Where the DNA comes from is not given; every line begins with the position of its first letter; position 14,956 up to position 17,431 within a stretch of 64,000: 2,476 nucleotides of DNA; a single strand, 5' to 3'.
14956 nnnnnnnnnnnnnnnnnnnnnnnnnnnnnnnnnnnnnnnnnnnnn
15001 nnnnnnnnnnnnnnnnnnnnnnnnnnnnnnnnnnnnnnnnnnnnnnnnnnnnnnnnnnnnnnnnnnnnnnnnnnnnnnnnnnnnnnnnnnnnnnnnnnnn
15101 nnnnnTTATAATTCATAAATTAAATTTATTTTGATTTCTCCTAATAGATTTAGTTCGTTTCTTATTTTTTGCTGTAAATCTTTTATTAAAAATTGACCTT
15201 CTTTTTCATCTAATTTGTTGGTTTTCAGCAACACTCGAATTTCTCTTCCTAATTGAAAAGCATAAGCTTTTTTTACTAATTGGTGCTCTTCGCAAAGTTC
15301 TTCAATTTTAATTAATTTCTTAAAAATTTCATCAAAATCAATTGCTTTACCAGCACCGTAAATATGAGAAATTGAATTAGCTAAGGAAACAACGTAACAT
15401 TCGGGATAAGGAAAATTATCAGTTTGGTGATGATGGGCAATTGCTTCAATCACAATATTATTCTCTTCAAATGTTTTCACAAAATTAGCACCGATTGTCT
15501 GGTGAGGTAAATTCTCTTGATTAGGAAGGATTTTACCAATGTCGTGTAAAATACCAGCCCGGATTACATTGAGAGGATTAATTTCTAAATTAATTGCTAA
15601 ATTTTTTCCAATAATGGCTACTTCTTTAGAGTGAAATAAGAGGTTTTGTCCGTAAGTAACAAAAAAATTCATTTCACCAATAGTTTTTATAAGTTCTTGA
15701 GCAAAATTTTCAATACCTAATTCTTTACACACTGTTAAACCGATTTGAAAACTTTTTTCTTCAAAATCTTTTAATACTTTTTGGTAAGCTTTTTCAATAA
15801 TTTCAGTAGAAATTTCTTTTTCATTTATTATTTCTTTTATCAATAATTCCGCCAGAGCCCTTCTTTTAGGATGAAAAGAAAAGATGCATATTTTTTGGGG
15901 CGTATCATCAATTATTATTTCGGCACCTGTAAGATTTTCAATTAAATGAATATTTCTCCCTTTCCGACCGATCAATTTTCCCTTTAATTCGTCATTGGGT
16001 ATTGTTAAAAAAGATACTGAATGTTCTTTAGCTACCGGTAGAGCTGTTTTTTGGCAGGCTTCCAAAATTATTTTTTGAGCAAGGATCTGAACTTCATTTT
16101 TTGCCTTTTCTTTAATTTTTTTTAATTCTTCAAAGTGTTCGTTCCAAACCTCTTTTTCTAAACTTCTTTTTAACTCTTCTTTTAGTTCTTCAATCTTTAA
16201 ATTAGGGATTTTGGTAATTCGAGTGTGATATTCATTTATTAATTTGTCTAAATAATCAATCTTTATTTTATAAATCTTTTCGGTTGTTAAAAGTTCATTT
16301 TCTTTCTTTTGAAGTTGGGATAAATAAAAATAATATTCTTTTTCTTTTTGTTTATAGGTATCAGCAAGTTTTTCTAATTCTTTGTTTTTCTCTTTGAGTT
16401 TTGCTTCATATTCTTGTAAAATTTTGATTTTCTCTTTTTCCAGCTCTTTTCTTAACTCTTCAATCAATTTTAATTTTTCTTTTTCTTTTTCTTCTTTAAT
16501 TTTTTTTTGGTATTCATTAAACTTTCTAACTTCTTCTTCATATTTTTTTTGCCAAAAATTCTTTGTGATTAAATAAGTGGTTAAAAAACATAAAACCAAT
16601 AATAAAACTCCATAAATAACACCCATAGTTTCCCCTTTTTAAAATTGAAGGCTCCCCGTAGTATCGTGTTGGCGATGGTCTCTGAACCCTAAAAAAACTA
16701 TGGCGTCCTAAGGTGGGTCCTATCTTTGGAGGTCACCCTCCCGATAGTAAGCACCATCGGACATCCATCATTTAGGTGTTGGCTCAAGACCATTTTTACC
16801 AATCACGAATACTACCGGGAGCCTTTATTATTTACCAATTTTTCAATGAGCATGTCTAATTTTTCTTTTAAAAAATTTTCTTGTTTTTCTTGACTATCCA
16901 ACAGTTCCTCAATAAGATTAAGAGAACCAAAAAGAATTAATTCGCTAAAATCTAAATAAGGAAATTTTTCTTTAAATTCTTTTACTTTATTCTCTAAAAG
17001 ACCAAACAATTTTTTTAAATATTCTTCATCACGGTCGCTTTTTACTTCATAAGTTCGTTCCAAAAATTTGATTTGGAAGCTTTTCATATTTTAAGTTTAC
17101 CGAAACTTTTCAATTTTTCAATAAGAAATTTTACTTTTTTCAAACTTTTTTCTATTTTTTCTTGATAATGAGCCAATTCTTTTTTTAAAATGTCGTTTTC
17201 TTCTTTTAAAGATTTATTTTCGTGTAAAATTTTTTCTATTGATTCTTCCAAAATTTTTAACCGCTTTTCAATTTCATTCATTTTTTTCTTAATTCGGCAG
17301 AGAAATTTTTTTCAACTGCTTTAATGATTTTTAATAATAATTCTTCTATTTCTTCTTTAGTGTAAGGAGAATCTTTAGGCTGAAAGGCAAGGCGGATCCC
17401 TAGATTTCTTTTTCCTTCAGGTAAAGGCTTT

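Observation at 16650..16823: GC-rich rod-like structured RNA between zapA and rny: candidate 6S RNA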

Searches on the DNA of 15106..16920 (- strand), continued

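Call 44: search_with_rna_model(model_id=R1, sources=[window, L001, L003, L005, L006, L007, L008, L009, L016, L090, L047, L071, L064, L013], max_evalue=10, make_alignment=true)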
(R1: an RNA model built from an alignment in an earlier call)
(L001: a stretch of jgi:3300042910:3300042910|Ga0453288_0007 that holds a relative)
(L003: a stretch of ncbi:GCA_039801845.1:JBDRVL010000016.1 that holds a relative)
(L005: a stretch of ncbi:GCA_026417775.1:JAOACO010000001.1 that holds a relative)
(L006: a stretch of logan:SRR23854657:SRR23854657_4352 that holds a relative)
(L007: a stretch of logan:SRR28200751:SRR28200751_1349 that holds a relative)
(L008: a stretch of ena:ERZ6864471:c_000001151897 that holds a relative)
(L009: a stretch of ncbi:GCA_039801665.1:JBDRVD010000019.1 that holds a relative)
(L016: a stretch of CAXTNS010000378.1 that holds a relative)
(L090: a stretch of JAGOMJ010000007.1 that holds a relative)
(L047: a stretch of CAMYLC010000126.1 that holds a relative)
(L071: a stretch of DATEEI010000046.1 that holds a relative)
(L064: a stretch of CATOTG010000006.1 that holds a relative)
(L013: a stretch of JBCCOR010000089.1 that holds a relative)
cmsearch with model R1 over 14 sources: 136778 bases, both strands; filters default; matches with E-value up to 10: 19.
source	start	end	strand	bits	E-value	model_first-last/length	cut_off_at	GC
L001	2801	2980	+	219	2.3e-57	1-180/180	no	0.49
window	16647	16825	-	212.9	1e-55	1-180/180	no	0.49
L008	2799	2980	+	210.6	4.2e-55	1-180/180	no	0.45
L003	2808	2988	+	209.6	8.2e-55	1-180/180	no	0.46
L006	323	505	+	209.4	9e-55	1-180/180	no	0.46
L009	2794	2974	+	206.4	6.1e-54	1-180/180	no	0.48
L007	2800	2979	+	200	3.2e-52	1-180/180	no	0.46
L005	2801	2982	+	194.2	1.2e-50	1-180/180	no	0.48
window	16648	16826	+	72.5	1.1e-17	1-180/180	no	0.49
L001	2800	2979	-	72.3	1.2e-17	1-180/180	no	0.49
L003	2807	2987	-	71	2.6e-17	1-180/180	no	0.46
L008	2798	2979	-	70.5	3.7e-17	1-180/180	no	0.45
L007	2799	2978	-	67.4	2.5e-16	1-180/180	no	0.46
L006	322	504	-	66.5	4.4e-16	1-180/180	no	0.46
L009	2793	2973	-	59.4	3.7e-14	1-180/180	no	0.48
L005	2800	2981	-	51.3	5.6e-12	1-180/180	no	0.48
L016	468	658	+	31.8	1.1e-06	1-180/180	no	0.6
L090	747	942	+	27.8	1.3e-05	1-180/180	no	0.48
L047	873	1064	+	25.8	4.7e-05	1-180/180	no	0.58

Alignment A4: 19 matches aligned to the model, 296 columns, each read 5' to 3' on its own strand. Consensus structure (alignment columns), stored with it:
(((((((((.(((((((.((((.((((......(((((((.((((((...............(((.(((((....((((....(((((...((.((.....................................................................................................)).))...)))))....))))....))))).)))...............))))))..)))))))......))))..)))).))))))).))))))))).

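Call 48: search_with_rna_model(model_id=R1, sources=[L091, L092, L093, L094, L095, L096, L097, L098, L099, L100, L101, L102, L103, L104, L105, L106, L107, L108, L109, L110, L111, L112, L113, L114, L115, L116, L117, L118, L119, L120, L121, L122, L123, L124, L125, L126, L127, L128, L129, L130, L131, L132, L133, L134, L135], max_evalue=0.001)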
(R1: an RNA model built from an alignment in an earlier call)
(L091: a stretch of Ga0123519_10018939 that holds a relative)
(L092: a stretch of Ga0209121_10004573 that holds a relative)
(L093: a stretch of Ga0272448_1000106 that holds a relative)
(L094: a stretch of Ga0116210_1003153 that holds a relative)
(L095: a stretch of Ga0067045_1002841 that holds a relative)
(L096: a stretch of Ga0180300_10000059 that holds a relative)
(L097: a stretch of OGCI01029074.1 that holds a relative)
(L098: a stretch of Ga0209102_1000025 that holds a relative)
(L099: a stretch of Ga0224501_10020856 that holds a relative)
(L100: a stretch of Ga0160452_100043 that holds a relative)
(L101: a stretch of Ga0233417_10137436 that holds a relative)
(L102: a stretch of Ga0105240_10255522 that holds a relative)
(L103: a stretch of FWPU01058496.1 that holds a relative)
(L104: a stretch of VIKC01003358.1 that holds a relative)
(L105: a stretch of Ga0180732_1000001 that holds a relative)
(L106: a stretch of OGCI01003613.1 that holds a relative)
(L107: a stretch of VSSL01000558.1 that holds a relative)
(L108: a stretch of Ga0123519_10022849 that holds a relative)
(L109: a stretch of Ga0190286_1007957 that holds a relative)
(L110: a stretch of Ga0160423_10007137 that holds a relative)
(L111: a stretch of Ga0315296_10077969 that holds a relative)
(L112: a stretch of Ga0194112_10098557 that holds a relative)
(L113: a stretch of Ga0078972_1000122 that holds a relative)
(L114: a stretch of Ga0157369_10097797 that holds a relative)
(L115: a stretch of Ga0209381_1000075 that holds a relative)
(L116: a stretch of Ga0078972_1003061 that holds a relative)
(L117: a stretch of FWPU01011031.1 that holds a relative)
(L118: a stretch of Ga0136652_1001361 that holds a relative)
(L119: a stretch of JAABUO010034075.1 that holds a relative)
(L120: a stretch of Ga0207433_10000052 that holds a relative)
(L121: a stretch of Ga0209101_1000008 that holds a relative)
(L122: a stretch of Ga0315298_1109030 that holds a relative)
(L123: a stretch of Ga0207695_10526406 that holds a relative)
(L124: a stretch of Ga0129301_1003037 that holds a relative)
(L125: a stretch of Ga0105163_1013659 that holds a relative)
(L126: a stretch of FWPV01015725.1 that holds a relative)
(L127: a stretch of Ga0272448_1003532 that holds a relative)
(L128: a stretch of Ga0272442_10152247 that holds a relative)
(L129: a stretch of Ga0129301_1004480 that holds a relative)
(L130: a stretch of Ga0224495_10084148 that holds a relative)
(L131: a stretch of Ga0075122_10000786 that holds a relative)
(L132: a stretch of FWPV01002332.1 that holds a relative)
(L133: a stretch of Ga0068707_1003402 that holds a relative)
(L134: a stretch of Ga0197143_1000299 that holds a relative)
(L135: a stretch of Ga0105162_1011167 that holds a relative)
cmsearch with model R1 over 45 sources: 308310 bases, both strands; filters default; matches with E-value up to 0.001: 39.
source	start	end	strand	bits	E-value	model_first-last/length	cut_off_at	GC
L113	4204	4382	+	215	6.3e-56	1-180/180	no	0.5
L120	11695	11873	+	215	6.3e-56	1-180/180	no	0.5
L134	795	973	+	214.3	9.7e-56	1-180/180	no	0.49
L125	1806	1987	-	202.5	1.5e-52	1-180/180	no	0.48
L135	2476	2657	+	202.5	1.5e-52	1-180/180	no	0.48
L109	742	925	-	72.4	2.5e-17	1-180/180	no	0.52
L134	794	972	-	70.8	6.8e-17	1-180/180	no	0.49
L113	4203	4381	-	69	2.1e-16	1-180/180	no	0.5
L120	11694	11872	-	69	2.1e-16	1-180/180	no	0.5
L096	1081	1257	+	67.1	6.7e-16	1-180/180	no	0.57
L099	3195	3377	-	65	2.6e-15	1-180/180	no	0.5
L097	831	1015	+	63.5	6.5e-15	1-180/180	no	0.49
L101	512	694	-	62.1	1.5e-14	1-180/180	no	0.5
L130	370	552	-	61.4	2.3e-14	1-180/180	no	0.49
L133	5420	5596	+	59.5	7.8e-14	1-180/180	no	0.58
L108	13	197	-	59.3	8.9e-14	1-180/180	no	0.51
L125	1807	1988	+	57.8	2.2e-13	1-180/180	no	0.48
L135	2475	2656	-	57.8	2.2e-13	1-180/180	no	0.48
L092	7172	7351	+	57.2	3.2e-13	1-180/180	no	0.52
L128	1622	1803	+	57.1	3.6e-13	1-180/180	no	0.64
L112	278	455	-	51.2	1.4e-11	1-180/180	no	0.62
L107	4990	5159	+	48.5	7.6e-11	1-180/180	no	0.56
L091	3309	3480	+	48.1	9.5e-11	1-180/180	no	0.55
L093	2790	2961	+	48.1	9.5e-11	1-180/180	no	0.55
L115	641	812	+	47.6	1.3e-10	1-180/180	no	0.56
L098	5664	5836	-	45.9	3.7e-10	1-180/180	no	0.55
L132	4437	4614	-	44.8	7.4e-10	1-180/180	no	0.53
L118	3248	3418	+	43.2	2.1e-09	1-180/180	no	0.57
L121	2637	2807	+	43.2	2.1e-09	1-180/180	no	0.57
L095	10098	10268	+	42.9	2.5e-09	1-180/180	no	0.57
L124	214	388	-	41.3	6.5e-09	1-180/180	no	0.54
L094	8400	8572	+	41.3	6.7e-09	1-180/180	no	0.6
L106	2839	3011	+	41.3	6.7e-09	1-180/180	no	0.6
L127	7836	8010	-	38.6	3.5e-08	1-180/180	no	0.59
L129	4390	4570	+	37.2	8.4e-08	1-180/180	no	0.55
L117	8605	8777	-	36.8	1.1e-07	1-180/180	no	0.59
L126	7831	8003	-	36.5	1.3e-07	1-180/180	no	0.58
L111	1203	1380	-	34.4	4.8e-07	1-180/180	no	0.49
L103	1620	1801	-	23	0.00061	1-180/180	no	0.58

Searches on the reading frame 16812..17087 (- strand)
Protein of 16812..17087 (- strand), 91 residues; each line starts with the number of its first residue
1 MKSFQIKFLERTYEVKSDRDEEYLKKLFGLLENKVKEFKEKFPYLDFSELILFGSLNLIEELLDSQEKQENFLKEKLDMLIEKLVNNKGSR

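Call 9: search_protein_families(library=pfam, proteins=[window:16812-17087:-], max_evalue=0.01)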
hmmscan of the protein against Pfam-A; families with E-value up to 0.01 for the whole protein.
window:16812-17087:- (91 aa): 1 family
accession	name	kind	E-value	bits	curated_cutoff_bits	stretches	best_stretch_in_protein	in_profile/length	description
PF05164.18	ZapA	-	1.4e-13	51.4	23.8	1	5-84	2-88/88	Cell division protein ZapA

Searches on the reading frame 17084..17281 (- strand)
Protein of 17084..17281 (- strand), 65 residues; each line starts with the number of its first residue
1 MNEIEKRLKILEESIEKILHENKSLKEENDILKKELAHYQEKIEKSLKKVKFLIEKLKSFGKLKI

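Call 9: search_protein_families(library=pfam, proteins=[window:17084-17281:-], max_evalue=0.01)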
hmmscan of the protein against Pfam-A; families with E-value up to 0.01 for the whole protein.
window:17084-17281:- (65 aa): 9 families
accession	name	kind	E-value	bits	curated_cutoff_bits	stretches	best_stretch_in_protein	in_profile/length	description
PF25762.1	HAUS1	-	0.00036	20.8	40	1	2-59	124-181/236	HAUS augmin-like complex subunit 1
PF05103.18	DivIVA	-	0.00043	20.7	28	1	3-50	22-68/131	DivIVA protein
PF07989.16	Cnn_1N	-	0.00076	20.1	28.5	1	5-49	27-72/74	Centrosomin N-terminal motif 1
PF06156.18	YabA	-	0.002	19.1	30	1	2-52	18-68/103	Initiation control protein YabA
PF11559.13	ADIP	-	0.0027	18.3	34.3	1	3-59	56-112/151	Afadin- and alpha -actinin-Binding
PF10205.14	KLRAQ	-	0.003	18.3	27.3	1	2-50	29-77/105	Predicted coiled-coil domain-containing protein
PF18504.6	Csm1_N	-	0.0036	18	26.3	1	4-54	11-61/70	Csm1 N-terminal domain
PF24423.1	OVT1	-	0.007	17.2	30.9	1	2-58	18-74/100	Major antigen, helical domain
PF21924.1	XRCC4_CC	-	0.0095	16.5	27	0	14-53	17-56/78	XRCC4 coiled-coil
